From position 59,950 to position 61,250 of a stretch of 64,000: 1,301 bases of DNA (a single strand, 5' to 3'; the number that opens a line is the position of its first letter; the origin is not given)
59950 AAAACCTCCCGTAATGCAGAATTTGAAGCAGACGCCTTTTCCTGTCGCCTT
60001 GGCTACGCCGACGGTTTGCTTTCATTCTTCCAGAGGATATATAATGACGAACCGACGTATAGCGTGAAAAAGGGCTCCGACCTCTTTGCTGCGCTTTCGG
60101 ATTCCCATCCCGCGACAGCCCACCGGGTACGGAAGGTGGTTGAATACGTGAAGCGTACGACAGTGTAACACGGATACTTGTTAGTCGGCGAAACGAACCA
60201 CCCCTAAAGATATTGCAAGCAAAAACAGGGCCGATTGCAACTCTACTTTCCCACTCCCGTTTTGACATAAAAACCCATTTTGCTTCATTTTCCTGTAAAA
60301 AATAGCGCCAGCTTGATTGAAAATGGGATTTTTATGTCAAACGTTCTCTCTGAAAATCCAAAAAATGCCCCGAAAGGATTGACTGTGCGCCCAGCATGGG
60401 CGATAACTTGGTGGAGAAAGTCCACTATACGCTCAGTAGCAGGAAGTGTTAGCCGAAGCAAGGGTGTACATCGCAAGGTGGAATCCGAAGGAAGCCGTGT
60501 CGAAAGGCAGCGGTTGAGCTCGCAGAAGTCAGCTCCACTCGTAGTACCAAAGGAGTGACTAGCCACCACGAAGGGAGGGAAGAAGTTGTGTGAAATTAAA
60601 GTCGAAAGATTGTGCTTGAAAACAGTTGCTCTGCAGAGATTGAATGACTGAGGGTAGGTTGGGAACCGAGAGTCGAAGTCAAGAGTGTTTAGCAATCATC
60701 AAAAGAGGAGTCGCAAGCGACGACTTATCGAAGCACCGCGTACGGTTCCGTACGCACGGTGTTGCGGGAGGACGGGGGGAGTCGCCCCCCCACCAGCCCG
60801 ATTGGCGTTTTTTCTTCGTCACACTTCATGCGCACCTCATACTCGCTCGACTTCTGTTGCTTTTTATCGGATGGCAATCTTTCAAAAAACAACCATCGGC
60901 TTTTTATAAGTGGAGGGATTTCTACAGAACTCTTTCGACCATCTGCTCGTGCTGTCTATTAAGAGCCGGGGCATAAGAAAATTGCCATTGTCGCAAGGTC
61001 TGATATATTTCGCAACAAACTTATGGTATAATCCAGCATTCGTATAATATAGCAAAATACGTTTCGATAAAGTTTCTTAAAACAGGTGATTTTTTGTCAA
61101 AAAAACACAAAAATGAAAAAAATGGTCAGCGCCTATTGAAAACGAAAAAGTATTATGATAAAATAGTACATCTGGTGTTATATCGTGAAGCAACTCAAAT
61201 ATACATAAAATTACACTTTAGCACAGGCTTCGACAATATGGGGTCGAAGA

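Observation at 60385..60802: ORF-less, compact group IIC-like intron ribozyme in the 3' UTR of the M48 protease gene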

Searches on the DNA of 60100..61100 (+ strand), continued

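Call 57: search_rna_families(sources=[L001, L135, L136, L137, L139], threshold=evalue, max_evalue=0.01, show_alignments=0)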
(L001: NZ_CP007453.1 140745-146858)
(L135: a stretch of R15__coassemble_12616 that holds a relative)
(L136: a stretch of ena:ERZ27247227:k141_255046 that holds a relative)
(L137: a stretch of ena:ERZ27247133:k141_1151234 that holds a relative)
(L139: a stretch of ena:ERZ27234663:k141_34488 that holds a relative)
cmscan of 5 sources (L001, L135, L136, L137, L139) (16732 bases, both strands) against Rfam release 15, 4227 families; matches with E-value up to 0.01: 15.
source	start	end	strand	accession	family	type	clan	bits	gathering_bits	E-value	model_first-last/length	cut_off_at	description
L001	3084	3257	+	RF02001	group-II-D1D4-3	Intron;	CL00102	152.7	32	1.4e-32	1-170/170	no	Group II catalytic intron D1-D4-3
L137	730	900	+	RF02001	group-II-D1D4-3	Intron;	CL00102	134.9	32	3e-28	1-170/170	no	Group II catalytic intron D1-D4-3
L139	618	819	+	RF02001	group-II-D1D4-3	Intron;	CL00102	130.6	32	3.3e-27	1-170/170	no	Group II catalytic intron D1-D4-3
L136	692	893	+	RF02001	group-II-D1D4-3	Intron;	CL00102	130.5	32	3.5e-27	1-170/170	no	Group II catalytic intron D1-D4-3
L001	4874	4990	+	RF01999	group-II-D1D4-2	Intron;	CL00102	91.7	36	6.6e-18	1-118/118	no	Group II catalytic intron D1-D4-2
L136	933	1023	+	RF01998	group-II-D1D4-1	Intron;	CL00102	67.9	35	1.2e-10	1-84/84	no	Group II catalytic intron D1-D4-1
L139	859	951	+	RF01998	group-II-D1D4-1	Intron;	CL00102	65.7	35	3.8e-10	1-84/84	no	Group II catalytic intron D1-D4-1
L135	1566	1658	-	RF01998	group-II-D1D4-1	Intron;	CL00102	57.6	35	2.6e-08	1-84/84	no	Group II catalytic intron D1-D4-1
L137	934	999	+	RF01998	group-II-D1D4-1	Intron;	CL00102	50.5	35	1e-06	1-84/84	no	Group II catalytic intron D1-D4-1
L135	65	135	-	RF00029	Intron_gpII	Intron;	-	49.3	40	3e-07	1-77/77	no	Group II catalytic intron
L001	3290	3369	+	RF01998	group-II-D1D4-1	Intron;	CL00102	48.5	35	2.9e-06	1-84/84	no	Group II catalytic intron D1-D4-1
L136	2454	2524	+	RF00029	Intron_gpII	Intron;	-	47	40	1.1e-06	1-77/77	no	Group II catalytic intron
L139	2382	2452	+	RF00029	Intron_gpII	Intron;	-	46.9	40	1.2e-06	1-77/77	no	Group II catalytic intron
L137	2441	2512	+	RF00029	Intron_gpII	Intron;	-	44.1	40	5.6e-06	1-77/77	no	Group II catalytic intron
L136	551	612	+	RF00665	mir-290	Gene; miRNA;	CL00096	32.2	51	0.0048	1-70/70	no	mir-290 microRNA precursor family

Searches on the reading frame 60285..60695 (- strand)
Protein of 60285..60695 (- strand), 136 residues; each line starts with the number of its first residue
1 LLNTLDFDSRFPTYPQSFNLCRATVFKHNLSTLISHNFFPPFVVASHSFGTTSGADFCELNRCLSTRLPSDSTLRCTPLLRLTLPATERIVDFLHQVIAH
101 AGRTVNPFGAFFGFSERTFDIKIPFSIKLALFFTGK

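Call 73: search_protein_families(library=pfam, proteins=[window:60285-60695:-], max_evalue=1)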
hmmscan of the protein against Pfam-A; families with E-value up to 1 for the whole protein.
window:60285-60695:- (136 aa): 0 families
